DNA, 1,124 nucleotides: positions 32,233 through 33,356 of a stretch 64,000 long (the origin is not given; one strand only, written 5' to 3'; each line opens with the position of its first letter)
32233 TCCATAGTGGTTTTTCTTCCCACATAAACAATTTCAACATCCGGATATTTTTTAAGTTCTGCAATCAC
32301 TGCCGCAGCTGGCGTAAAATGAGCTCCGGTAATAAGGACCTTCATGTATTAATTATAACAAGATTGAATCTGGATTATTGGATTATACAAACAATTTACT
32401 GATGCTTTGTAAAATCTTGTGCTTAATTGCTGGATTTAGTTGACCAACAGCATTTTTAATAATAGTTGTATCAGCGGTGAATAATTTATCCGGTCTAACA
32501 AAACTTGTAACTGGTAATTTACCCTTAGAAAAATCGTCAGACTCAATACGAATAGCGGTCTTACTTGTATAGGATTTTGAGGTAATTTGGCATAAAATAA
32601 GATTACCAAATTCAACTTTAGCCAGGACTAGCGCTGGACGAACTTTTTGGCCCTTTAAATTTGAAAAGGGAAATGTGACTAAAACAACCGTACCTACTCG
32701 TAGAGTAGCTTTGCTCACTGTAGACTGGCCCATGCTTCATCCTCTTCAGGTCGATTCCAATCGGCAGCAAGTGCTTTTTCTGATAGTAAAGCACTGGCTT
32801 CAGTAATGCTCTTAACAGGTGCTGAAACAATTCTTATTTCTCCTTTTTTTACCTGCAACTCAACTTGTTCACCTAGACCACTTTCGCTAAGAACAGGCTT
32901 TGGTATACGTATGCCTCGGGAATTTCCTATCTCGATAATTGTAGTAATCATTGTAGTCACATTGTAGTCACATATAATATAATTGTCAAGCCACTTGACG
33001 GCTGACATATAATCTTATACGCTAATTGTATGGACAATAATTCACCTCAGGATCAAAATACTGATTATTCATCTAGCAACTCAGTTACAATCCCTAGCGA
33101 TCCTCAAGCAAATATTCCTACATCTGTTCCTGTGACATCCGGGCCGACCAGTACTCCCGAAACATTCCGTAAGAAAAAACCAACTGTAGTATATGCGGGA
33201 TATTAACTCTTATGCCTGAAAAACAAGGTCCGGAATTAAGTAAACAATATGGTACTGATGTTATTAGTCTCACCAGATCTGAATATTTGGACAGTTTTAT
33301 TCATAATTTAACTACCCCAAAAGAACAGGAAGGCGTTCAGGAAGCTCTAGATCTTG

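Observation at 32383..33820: mazEF-like toxin-antitoxin pair plus a higher-GC orphan ORF inserted between murG and ftsW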

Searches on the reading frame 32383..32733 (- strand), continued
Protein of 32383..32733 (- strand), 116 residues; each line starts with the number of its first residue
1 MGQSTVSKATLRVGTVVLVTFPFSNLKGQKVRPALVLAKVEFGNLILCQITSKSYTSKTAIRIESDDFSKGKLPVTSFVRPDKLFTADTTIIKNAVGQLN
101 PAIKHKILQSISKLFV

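Call 41: search_solved_structures(query=A2, max_evalue=1, show_alignments=3)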
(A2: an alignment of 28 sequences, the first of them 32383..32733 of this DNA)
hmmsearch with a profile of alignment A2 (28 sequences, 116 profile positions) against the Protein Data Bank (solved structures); distinct sequences matched with E-value up to 1: 4.
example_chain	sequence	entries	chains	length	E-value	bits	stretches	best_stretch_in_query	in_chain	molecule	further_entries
7ch8_A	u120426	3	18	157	0.19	14.6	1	13-77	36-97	MlaD domain-containing protein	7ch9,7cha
3ona_B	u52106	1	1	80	0.7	12.7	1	45-101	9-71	CX3CL1 protein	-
1b2t_A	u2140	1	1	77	0.75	12.6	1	46-101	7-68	PROTEIN (FRACTALKINE)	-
1f2l_A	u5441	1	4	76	0.8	12.5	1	47-101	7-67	FRACTALKINE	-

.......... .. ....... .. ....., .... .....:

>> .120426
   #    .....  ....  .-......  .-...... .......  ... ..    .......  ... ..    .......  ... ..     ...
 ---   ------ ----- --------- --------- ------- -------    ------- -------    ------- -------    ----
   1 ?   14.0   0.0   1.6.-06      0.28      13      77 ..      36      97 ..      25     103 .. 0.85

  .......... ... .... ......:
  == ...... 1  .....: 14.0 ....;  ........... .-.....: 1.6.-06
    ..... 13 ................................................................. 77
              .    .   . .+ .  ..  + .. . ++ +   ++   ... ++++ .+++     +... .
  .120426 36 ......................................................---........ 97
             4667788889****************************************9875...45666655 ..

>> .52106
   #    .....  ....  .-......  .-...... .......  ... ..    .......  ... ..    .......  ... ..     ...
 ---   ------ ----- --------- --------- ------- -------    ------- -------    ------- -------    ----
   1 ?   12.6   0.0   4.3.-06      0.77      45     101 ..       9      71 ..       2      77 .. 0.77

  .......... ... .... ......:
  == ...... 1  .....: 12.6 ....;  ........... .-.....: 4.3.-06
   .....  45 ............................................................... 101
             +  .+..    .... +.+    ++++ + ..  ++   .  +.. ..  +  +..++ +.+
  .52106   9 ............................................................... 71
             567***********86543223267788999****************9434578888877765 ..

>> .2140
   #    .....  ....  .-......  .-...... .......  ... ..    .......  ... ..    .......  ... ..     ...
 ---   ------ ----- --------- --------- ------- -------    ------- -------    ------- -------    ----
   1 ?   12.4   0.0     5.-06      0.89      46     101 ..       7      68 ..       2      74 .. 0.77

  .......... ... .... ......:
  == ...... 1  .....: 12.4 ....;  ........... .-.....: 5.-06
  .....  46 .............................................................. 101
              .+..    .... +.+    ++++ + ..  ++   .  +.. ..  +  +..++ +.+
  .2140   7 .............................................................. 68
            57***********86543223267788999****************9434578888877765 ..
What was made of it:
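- The MazF profile does not reach any solved MazF by sequence (call 41).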

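Call 44: search_protein_families(library=padloc, proteins=[window:32383-32733:-], max_evalue=1)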
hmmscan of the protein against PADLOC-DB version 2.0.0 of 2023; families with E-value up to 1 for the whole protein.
window:32383-32733:- (116 aa): 0 families

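Call 45: search_protein_families(library=phrogs, proteins=[window:32383-32733:-], max_evalue=1)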
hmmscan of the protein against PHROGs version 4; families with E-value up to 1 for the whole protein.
window:32383-32733:- (116 aa): 4 families
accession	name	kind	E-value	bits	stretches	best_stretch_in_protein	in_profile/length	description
phrog_1936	-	moron, auxiliary metabolic gene and host takeover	4.3e-15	57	1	9-113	7-117/188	MazF-like growth inhibitor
phrog_22696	-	unknown function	0.18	11.9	1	52-106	149-203/362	-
phrog_22750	-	unknown function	0.2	12.9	1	54-93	9-48/96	-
phrog_13124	-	unknown function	0.21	13.1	0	58-87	9-38/85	-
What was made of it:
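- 32383..32733 (-): mazF: 116-aa PemK/MazF-family toxin, basic (pI 10.25). R32, P33, T51 and S52 are invariant in the family. PHROG 1936 4.3e-15 (call 45).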

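Call 56: predict_structure(alignment_id=A2)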
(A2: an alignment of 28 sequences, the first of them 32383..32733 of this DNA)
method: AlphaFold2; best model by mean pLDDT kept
length: 116 residues; sequences in the alignment: 28
mean_pLDDT: 39.8   pTM: 0.32
mean pLDDT of the five models: 39.8, 36.1, 35.3, 34.9, 34.6
residues with pLDDT >= 90: 0; 70-90: 0; 50-70: 13; < 50: 103
segments of 3 or more residues with pLDDT < 50: 1-98, 114-116
pLDDT, mean of each block of 10 residues (from residue 1): 30 32 33 39 40 36 44 39 44 44 55 45
secondary structure, 60 per line:
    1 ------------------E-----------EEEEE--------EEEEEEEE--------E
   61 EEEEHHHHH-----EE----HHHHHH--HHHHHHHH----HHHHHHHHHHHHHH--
elements in order: E31-35 E44-51 E60-64 H65-69 H81-86 H89-96 H101-114
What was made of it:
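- On PemK/MazF toxin (PF02452): The AF2 model from a 28-sequence alignment has pLDDT 39.8 and is unusable (call 56).
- The AF2 model of MazF is unusable (pLDDT 40; call 56), so neither the fold nor the catalytic geometry is confirmed.
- Tried and rejected: The alignment was too shallow, with all members 68-84% identical to the query (call 56).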

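Call 69: find_related_loci(query=A2, collection=viral_contigs, flank=4000)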
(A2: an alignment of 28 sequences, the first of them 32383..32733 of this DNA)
Query A2 (116 aa) in viral_contigs; peptide patterns used: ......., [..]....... (x = any residue, [..] = any of these).
50 stretches matched a pattern, but none encodes a relative of the query by tblastn (E <= 1e-3).

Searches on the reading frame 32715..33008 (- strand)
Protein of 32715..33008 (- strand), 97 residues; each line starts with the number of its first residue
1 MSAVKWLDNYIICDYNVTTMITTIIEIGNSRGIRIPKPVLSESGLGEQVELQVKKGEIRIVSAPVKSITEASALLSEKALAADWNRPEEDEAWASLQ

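Call 3: search_protein_families(library=pfam, proteins=[window:32715-33008:-], max_evalue=0.01)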
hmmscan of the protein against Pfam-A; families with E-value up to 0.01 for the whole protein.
window:32715-33008:- (97 aa): 1 family
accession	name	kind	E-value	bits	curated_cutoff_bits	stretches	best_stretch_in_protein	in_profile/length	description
PF04014.23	MazE_antitoxin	-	0.0001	22.6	24.7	1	27-67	4-45/48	Antidote-toxin recognition MazE, bacterial antitoxin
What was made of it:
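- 32715..32951 (-): mazE: 78-aa AbrB/SpoVT-fold antitoxin, acidic (pI 4.88), with a C-terminal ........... tail. It overlaps mazF by 19 nt, and a GAGGA ribosome-binding motif for mazF lies inside its 3' end. Pfam PF04014 1e-4, below cutoff (call 3).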

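Call 4: search_protein_families(library=ncbifam, proteins=[window:32715-33008:-], max_evalue=0.1)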
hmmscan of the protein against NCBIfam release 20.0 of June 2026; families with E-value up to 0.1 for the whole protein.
window:32715-33008:- (97 aa): 2 families
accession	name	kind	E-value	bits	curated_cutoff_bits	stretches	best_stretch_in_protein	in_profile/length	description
TIGR02609.1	doc_partner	hypoth_equivalog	0.0039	17.5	55.9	1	23-67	2-46/74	putative addiction module antidote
NF008463.0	PRK11347.1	equivalog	0.039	14.2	101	1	20-74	1-55/83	antitoxin ChpS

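Call 38: search_solved_structures(query=window:32715-32951:-, max_evalue=10, show_alignments=3)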
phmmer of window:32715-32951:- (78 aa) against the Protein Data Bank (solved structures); distinct sequences matched with E-value up to 10: 3.
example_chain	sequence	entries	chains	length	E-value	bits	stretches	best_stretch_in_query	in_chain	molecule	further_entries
7d2n_E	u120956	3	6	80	0.0016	22.2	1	4-60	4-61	AbrB/MazE/SpoVT family DNA-binding domain-containing protein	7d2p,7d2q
1mvf_D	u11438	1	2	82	0.6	14.1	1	5-74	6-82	PemI-like protein 1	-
1ub4_C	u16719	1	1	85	0.69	13.9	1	5-74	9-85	MazE protein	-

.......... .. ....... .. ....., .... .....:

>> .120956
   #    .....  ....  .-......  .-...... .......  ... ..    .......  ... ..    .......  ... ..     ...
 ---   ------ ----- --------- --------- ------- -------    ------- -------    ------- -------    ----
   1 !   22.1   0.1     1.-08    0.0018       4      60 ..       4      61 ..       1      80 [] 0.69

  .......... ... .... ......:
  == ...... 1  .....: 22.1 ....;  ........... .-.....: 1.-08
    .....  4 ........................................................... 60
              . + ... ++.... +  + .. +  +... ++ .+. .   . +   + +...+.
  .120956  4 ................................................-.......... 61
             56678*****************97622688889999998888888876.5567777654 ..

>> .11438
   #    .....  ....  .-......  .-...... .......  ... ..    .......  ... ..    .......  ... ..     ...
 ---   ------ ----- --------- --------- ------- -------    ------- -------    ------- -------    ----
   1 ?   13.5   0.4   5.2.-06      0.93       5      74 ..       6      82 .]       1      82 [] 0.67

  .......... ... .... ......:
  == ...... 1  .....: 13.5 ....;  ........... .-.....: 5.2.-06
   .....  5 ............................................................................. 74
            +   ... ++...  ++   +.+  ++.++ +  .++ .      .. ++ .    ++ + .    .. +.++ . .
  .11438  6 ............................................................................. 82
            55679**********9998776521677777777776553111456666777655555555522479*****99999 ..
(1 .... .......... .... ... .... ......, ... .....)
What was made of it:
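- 32715..32951 (-): Collinear with E. coli MazE 1mvf/1ub4 (call 38).
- On MazE / AbrB-SpoVT antitoxin (PF04014): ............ aligns with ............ at the C-terminus of E. coli MazE (1mvf, 1ub4) in an end-to-end alignment, although E is 0.6 (call 38).
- Checked: The single sequence aligns end to end with E. coli MazE (1mvf, 1ub4), including the C-terminal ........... tail, though weakly (E 0.6; call 38).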

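Call 42: search_solved_structures(query=A3, max_evalue=1, show_alignments=1)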
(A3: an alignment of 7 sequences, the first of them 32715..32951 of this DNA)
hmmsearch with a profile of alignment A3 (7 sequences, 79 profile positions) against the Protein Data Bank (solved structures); distinct sequences matched with E-value up to 1: 1.
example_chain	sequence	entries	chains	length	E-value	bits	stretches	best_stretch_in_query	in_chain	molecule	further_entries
7d2n_E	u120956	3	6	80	2e-05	27.8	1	2-61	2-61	AbrB/MazE/SpoVT family DNA-binding domain-containing protein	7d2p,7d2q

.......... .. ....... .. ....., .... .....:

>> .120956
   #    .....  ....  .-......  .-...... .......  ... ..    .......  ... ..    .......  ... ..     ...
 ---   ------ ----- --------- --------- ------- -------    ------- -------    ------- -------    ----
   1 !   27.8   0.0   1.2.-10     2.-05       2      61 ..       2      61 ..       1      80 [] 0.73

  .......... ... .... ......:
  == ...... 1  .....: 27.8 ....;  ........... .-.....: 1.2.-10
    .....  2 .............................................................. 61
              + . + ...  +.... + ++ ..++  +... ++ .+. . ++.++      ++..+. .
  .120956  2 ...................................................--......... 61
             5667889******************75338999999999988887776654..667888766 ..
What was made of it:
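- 32715..32951 (-): Profile hit to PDB 7d2n at 2e-5 (call 42).
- On MazE / AbrB-SpoVT antitoxin (PF04014): An orthologue profile hits solved AbrB/MazE/SpoVT protein 7d2n at 2e-5 (call 42).
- Checked: A profile of seven orthologues hits the solved AbrB/MazE/SpoVT protein 7d2n at 2e-5 (call 42).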

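Call 44: search_protein_families(library=padloc, proteins=[window:32715-32951:-], max_evalue=1)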
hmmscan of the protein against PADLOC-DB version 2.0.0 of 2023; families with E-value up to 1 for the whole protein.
window:32715-32951:- (78 aa): 0 families

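Call 45: search_protein_families(library=phrogs, proteins=[window:32715-32951:-], max_evalue=1)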
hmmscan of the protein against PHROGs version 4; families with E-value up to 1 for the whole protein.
window:32715-32951:- (78 aa): 1 family
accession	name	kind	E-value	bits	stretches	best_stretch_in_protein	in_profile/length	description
phrog_4324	-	unknown function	6.1e-05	24.2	1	7-71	8-75/89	-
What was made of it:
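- Family hits: calls 3, 42, 45.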

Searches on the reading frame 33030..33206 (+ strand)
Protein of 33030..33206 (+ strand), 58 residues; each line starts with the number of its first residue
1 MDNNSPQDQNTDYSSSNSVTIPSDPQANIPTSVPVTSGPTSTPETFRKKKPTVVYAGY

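Call 3: search_protein_families(library=pfam, proteins=[window:33030-33206:+], max_evalue=0.01)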
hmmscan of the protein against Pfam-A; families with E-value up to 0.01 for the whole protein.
window:33030-33206:+ (58 aa): 0 families

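Call 4: search_protein_families(library=ncbifam, proteins=[window:33030-33206:+], max_evalue=0.1)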
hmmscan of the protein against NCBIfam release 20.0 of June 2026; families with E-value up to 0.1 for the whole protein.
window:33030-33206:+ (58 aa): 0 families

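Call 44: search_protein_families(library=padloc, proteins=[window:33030-33206:+], max_evalue=1)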
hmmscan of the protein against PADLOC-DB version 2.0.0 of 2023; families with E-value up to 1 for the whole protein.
window:33030-33206:+ (58 aa): 0 families

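Call 45: search_protein_families(library=phrogs, proteins=[window:33030-33206:+], max_evalue=1)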
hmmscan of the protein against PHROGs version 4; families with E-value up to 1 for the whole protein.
window:33030-33206:+ (58 aa): 0 families
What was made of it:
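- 33030..33206 (+): orf58: a doubtful 58-aa low-complexity ORF immediately upstream of orf202. No family hits (calls 3, 4, 44, 45).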
